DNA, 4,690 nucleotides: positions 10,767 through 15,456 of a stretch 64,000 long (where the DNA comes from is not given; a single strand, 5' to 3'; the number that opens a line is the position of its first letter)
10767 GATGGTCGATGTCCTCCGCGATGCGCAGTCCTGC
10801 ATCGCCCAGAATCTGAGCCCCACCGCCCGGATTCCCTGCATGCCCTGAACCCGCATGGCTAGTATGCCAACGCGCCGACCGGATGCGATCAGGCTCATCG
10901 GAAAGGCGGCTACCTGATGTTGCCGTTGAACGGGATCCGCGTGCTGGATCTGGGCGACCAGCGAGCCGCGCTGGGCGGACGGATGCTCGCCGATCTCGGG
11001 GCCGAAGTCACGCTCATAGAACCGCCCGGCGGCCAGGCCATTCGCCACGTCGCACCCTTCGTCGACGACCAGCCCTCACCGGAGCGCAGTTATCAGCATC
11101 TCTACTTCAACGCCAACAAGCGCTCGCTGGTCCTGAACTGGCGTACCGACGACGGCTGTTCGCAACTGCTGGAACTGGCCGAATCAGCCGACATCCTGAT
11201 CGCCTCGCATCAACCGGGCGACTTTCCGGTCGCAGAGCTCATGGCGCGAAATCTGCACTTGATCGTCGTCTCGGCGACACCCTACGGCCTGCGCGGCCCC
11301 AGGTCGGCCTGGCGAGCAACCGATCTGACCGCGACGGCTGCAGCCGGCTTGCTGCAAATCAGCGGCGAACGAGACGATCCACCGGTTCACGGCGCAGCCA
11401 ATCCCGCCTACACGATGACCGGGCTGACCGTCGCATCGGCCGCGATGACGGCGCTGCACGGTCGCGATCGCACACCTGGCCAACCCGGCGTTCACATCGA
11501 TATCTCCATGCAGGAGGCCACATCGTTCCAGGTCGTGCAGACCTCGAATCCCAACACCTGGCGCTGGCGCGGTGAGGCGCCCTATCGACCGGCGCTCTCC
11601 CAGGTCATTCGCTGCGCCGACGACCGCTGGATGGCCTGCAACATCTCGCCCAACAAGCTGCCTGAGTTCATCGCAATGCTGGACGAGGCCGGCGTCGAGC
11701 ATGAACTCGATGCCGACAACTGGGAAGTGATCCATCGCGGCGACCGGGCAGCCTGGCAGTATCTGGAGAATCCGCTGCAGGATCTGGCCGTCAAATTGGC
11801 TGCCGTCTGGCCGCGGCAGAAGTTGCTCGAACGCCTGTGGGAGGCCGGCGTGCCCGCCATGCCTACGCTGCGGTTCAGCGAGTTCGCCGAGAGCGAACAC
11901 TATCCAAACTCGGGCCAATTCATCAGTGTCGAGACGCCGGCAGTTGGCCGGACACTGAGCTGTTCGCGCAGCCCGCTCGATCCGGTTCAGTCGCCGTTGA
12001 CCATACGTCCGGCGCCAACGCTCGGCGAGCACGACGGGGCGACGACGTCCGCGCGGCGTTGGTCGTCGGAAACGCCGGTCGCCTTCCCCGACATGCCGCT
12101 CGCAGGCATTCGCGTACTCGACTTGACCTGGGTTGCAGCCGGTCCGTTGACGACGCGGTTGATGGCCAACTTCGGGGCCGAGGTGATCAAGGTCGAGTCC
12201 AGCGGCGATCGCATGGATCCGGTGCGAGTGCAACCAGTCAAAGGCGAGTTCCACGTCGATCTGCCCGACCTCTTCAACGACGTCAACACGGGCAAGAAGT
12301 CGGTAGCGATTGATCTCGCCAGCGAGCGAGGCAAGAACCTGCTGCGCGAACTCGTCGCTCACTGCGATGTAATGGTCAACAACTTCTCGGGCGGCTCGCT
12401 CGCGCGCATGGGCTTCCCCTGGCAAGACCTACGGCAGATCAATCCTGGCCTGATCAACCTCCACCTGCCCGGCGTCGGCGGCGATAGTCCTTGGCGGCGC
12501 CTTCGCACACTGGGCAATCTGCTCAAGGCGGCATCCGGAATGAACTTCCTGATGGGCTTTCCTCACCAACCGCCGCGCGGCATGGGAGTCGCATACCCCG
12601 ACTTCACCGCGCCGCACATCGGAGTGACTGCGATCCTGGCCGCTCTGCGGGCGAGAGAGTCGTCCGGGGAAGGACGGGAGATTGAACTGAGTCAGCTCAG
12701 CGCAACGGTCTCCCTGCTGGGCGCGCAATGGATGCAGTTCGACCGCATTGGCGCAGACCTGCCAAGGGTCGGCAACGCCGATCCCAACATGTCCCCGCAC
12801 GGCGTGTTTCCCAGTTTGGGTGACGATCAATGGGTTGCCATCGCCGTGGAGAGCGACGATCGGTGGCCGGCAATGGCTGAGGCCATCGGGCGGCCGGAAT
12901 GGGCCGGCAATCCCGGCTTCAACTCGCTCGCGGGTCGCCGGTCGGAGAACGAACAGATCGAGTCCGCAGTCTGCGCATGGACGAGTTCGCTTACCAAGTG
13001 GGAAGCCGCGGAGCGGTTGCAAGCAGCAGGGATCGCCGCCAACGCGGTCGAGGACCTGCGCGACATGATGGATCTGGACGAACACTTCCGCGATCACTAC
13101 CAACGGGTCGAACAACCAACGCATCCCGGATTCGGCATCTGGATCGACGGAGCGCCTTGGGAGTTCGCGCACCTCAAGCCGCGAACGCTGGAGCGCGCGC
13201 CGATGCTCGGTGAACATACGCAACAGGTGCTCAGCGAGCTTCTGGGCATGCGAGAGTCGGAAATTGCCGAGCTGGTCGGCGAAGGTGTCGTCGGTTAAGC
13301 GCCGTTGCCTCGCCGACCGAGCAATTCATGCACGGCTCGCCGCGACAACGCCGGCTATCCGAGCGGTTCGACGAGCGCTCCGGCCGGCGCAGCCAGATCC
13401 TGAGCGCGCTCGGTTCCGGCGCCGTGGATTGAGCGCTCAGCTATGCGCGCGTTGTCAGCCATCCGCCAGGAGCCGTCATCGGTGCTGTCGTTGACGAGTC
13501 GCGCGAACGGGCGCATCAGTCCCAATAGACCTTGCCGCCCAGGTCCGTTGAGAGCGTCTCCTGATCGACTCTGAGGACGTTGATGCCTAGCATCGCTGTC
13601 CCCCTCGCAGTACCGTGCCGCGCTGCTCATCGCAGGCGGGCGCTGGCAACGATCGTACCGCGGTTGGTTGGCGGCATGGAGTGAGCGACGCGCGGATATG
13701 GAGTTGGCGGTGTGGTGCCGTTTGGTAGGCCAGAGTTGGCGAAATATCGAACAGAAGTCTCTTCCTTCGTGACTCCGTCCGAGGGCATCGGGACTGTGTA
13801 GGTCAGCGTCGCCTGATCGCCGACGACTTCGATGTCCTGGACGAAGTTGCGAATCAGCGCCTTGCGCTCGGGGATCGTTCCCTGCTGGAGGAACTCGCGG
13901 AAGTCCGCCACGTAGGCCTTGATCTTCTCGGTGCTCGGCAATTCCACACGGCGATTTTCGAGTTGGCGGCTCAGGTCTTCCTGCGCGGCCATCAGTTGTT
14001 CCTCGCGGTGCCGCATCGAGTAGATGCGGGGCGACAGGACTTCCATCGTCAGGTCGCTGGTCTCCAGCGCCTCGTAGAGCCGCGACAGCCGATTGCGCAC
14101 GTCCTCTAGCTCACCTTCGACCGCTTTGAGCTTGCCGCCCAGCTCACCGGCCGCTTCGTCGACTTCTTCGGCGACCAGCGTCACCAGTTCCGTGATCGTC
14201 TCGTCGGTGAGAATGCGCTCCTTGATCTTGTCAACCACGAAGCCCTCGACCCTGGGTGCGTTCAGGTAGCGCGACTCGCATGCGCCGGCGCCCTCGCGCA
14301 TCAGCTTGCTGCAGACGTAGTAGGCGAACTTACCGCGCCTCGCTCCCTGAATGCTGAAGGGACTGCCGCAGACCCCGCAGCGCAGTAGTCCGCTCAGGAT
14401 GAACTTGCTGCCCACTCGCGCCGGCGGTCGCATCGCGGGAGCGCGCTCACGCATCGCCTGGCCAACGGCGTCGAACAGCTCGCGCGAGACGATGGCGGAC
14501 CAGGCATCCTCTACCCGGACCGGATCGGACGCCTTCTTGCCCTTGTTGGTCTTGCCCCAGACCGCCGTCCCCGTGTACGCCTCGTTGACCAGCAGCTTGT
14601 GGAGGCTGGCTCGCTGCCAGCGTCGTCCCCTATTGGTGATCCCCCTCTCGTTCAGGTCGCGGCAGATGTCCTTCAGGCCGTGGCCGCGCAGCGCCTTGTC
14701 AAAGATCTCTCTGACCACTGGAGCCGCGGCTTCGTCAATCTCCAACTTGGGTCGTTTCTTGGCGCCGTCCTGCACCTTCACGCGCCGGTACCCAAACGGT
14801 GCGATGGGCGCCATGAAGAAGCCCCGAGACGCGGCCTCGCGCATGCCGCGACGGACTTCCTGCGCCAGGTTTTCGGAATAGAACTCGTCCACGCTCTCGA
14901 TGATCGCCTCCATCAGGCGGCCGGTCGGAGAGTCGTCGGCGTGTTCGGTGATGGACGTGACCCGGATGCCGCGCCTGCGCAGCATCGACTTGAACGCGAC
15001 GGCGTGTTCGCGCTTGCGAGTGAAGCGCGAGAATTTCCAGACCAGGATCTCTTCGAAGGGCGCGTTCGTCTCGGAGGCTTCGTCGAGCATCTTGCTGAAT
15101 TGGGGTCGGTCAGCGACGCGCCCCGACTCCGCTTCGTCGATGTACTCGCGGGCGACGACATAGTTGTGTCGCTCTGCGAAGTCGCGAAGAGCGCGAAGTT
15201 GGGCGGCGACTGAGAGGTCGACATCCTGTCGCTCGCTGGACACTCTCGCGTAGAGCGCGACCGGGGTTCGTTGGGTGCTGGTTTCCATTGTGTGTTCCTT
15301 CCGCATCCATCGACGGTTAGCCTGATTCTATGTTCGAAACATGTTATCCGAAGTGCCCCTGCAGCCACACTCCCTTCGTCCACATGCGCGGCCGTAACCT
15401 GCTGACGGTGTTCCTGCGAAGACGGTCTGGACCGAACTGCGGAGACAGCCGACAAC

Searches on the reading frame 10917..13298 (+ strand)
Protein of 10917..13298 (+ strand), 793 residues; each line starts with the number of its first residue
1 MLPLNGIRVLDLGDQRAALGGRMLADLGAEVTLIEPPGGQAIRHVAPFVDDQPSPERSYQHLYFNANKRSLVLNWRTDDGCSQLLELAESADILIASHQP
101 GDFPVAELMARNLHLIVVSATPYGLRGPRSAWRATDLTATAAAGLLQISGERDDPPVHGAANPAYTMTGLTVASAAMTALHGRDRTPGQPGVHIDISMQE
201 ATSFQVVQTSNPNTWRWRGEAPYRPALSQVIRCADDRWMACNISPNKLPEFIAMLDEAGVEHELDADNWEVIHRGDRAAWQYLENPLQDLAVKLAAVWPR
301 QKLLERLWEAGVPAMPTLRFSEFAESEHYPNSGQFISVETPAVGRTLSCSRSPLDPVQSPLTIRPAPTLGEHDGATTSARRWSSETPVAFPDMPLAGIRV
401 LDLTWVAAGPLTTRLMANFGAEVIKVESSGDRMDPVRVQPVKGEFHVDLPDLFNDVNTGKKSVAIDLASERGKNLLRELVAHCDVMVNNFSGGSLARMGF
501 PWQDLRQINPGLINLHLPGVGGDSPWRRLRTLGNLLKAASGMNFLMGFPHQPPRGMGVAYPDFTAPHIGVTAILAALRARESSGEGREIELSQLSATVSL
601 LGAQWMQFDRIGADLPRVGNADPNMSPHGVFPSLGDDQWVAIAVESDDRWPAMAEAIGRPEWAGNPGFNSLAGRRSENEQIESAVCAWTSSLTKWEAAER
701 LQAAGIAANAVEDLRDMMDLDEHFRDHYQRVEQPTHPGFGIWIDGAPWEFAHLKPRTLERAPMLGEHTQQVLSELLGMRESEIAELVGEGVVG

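Call 22: search_protein_families(library=pfam, proteins=[window:10917-13298:+], max_evalue=0.001)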
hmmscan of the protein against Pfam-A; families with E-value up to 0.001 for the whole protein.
window:10917-13298:+ (793 aa): 1 family
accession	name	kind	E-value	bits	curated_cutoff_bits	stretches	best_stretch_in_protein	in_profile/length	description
PF02515.22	CoA_transf_3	-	2.7e-149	497.7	23.3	2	395-768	1-366/366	CoA-transferase family III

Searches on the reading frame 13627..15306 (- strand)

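Call 22: search_protein_families(library=pfam, proteins=[window:13627-15306:-], max_evalue=0.001)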
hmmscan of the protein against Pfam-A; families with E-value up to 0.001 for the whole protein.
window:13627-15306:- (559 aa): 3 families
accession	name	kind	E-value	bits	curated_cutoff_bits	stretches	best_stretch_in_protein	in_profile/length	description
PF00239.26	Resolvase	-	7.6e-32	110.8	23.3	1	16-162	1-143/145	Resolvase, N terminal domain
PF07508.19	Recombinase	-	2e-24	86.2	21.1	1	193-288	2-102/102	Recombinase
PF13408.12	Zn_ribbon_recom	-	1.7e-14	54.3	25.3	1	303-362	1-58/58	Recombinase zinc beta ribbon domain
